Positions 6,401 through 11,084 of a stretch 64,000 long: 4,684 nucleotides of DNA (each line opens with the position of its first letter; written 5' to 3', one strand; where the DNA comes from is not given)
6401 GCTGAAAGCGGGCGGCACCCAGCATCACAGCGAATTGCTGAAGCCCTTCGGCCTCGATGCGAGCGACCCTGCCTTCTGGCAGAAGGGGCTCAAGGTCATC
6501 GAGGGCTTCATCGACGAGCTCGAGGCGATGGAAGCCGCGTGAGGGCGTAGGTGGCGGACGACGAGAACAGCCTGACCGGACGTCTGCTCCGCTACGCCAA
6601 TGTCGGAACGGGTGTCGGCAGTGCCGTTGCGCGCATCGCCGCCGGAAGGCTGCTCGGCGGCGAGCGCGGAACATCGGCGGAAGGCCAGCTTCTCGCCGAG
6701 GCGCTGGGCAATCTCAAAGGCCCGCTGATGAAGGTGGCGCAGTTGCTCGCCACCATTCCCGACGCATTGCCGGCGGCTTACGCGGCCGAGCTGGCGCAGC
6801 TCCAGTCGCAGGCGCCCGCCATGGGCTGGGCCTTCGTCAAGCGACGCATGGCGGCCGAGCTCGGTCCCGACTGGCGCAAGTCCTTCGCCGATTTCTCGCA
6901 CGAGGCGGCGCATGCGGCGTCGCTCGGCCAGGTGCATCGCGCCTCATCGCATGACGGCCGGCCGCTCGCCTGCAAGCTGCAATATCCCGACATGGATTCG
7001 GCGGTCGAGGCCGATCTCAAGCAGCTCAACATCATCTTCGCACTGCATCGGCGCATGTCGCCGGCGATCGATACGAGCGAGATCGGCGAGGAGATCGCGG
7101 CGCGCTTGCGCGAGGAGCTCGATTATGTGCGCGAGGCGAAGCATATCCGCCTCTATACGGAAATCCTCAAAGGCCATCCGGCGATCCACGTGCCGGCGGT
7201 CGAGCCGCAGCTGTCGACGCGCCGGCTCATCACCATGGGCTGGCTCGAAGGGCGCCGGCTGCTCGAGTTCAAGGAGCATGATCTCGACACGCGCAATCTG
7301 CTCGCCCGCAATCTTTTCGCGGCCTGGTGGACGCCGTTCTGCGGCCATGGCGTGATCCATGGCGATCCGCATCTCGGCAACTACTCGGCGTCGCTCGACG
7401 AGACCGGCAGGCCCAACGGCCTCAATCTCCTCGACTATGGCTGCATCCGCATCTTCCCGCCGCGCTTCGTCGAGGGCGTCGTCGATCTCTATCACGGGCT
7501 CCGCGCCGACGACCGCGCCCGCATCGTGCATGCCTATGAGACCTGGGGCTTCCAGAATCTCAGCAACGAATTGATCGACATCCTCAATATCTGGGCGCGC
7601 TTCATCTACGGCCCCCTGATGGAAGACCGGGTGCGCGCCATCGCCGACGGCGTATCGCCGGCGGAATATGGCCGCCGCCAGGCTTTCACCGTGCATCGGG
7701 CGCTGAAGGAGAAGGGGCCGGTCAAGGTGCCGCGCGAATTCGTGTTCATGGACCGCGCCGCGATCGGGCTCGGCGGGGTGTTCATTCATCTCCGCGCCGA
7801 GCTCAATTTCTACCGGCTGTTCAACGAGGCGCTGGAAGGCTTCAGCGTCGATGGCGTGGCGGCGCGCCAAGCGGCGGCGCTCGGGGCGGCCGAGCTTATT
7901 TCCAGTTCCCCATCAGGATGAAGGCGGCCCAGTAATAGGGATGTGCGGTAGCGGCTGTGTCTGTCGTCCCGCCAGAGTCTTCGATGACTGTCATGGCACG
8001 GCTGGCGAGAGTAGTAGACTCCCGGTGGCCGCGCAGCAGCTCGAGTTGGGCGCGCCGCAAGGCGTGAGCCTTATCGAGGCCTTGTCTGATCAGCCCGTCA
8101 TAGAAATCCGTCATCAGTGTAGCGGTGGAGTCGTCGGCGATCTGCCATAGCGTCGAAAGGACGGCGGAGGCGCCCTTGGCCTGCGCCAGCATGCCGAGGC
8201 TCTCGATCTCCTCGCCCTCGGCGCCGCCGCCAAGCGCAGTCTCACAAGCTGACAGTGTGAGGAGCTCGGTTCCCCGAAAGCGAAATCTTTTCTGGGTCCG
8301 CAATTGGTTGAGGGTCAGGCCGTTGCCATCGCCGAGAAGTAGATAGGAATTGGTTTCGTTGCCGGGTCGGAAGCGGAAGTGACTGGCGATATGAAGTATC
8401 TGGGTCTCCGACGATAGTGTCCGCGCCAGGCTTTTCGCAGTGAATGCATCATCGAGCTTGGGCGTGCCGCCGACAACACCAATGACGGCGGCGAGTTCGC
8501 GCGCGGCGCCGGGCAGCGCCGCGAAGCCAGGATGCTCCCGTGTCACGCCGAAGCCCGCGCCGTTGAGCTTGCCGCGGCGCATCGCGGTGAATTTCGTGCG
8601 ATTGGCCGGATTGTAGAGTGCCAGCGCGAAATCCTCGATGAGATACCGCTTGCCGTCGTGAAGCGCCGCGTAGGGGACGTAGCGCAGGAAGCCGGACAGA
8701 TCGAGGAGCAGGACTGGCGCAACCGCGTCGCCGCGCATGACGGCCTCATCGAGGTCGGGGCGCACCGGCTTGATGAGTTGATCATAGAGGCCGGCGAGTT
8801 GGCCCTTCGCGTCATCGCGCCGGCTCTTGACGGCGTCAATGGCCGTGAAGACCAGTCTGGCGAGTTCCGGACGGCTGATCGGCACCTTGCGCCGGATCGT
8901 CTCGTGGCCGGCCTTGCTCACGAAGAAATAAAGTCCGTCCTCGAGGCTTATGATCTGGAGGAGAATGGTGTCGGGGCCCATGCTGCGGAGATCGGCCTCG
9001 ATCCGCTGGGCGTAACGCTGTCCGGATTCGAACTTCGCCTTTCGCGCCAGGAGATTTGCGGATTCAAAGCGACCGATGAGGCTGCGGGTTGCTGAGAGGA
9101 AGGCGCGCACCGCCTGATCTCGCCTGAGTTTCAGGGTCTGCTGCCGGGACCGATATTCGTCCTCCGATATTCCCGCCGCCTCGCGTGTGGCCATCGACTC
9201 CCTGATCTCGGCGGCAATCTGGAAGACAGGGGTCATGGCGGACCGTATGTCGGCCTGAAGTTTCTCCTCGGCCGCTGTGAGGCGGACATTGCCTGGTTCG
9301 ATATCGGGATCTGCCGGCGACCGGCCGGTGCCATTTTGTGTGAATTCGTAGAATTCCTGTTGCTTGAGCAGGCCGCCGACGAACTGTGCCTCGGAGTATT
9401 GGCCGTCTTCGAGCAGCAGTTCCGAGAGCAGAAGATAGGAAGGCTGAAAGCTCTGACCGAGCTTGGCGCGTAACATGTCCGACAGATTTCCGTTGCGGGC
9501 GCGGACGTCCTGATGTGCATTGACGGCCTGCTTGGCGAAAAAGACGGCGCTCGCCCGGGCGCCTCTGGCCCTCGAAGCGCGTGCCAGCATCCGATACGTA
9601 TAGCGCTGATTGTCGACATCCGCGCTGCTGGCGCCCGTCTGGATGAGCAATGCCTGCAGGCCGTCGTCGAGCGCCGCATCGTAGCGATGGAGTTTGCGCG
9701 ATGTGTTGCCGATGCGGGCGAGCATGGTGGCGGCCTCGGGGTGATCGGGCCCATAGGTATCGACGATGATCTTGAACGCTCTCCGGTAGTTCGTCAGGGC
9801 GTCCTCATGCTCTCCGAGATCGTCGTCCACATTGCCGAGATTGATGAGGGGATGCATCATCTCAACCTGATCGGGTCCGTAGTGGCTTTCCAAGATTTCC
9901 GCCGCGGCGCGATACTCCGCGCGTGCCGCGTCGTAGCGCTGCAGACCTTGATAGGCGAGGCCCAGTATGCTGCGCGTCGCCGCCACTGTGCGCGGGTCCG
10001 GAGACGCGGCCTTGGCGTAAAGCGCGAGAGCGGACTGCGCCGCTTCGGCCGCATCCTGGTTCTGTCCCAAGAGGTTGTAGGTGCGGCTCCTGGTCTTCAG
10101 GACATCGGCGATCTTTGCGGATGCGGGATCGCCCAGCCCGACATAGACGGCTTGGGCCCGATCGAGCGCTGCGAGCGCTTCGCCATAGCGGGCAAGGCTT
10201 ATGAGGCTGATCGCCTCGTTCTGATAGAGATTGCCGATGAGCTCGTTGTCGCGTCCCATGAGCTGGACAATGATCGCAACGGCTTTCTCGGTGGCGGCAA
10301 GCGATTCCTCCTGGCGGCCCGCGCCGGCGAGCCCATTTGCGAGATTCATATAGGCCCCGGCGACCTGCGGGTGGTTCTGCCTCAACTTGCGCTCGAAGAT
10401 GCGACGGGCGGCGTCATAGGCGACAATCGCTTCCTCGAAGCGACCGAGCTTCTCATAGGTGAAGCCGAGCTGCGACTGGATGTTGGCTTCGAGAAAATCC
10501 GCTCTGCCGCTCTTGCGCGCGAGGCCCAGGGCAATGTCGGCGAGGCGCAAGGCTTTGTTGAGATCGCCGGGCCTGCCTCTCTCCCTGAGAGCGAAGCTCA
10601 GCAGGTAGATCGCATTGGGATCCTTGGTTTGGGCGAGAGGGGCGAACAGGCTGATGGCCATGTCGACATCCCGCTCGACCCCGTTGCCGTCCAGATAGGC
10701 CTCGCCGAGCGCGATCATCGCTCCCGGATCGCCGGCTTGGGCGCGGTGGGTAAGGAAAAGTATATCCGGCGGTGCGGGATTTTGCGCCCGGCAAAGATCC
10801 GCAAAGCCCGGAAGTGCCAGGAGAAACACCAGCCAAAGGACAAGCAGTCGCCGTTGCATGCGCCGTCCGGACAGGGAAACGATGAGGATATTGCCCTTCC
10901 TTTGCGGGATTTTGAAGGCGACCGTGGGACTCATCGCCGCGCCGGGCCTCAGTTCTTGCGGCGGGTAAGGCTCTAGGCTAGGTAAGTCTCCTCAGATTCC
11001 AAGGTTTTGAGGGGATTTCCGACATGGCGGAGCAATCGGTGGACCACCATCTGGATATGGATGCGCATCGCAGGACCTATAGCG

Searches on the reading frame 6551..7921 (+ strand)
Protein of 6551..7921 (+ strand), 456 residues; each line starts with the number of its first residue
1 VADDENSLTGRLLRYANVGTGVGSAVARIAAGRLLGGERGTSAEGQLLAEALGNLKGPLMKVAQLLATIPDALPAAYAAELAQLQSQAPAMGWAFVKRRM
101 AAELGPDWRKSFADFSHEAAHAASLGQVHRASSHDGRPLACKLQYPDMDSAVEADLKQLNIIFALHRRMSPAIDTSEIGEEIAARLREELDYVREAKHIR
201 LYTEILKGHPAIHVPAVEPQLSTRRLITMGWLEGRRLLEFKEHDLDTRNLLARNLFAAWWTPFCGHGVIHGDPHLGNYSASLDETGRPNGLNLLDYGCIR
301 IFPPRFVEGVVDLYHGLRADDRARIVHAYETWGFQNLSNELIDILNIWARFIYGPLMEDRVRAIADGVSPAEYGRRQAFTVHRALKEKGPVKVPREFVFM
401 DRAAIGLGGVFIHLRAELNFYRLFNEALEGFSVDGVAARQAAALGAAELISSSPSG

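Call 30: search_protein_families(library=pfam, proteins=[window:6551-7921:+], max_evalue=0.00001)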
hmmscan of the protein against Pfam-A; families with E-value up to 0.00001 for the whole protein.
window:6551-7921:+ (456 aa): 1 family
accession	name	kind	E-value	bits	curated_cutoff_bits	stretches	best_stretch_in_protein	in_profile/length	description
PF03109.22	ABC1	-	3e-48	164.5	22.9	1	83-327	1-242/244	ABC1 atypical kinase-like domain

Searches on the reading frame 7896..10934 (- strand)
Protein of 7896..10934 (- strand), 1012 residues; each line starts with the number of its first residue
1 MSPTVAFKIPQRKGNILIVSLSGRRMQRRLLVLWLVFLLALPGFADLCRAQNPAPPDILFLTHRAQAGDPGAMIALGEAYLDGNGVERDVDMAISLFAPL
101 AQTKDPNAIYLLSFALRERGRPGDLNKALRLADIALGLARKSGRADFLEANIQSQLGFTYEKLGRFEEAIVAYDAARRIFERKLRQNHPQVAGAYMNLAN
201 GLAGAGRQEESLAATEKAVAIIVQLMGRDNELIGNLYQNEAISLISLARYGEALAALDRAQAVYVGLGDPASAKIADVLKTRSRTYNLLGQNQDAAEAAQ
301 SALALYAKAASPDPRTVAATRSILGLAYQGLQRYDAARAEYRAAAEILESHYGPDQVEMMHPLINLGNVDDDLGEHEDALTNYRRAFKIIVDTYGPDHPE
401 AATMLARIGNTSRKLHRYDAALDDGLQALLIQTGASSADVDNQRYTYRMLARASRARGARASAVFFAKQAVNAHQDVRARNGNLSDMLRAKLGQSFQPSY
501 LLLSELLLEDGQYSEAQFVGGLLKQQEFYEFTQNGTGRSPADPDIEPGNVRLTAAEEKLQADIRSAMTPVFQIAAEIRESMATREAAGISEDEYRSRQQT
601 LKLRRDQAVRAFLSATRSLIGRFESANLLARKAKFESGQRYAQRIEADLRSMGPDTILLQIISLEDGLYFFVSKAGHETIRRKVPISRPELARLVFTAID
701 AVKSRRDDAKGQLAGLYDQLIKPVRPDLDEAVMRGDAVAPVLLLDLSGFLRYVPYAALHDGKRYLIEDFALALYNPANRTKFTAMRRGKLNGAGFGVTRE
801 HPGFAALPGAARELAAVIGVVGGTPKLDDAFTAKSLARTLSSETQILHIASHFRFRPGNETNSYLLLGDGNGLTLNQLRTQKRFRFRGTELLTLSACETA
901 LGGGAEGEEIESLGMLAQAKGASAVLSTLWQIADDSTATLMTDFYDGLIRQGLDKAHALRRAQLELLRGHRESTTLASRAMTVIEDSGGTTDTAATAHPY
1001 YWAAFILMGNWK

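Call 30: search_protein_families(library=pfam, proteins=[window:7896-10934:-], max_evalue=0.00001)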
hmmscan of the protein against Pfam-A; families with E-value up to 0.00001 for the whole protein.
window:7896-10934:- (1012 aa): 7 families
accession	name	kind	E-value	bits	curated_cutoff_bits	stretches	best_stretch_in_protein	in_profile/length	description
PF12770.12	CHAT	-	1.5e-56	192.4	24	1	715-1010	6-289/289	CHAT domain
PF13424.12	TPR_12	-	6.5e-33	113.2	30.1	3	317-389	2-74/77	Tetratricopeptide repeat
PF13374.12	TPR_10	-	3.1e-21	75.1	27.5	0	364-400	6-42/42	Tetratricopeptide repeat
PF24885.1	TPR_NPHP3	-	3.4e-16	59.8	100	1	270-361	93-184/239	Nephrocystin-3 TPR domain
PF07719.23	TPR_2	-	3.2e-15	55.4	27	0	152-180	3-31/34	Tetratricopeptide repeat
PF00515.34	TPR_1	-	1.8e-11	43.8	27.8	0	151-178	2-29/34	Tetratricopeptide repeat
PF13181.12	TPR_8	-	9.1e-09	35.2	25.7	0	154-176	5-27/34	Tetratricopeptide repeat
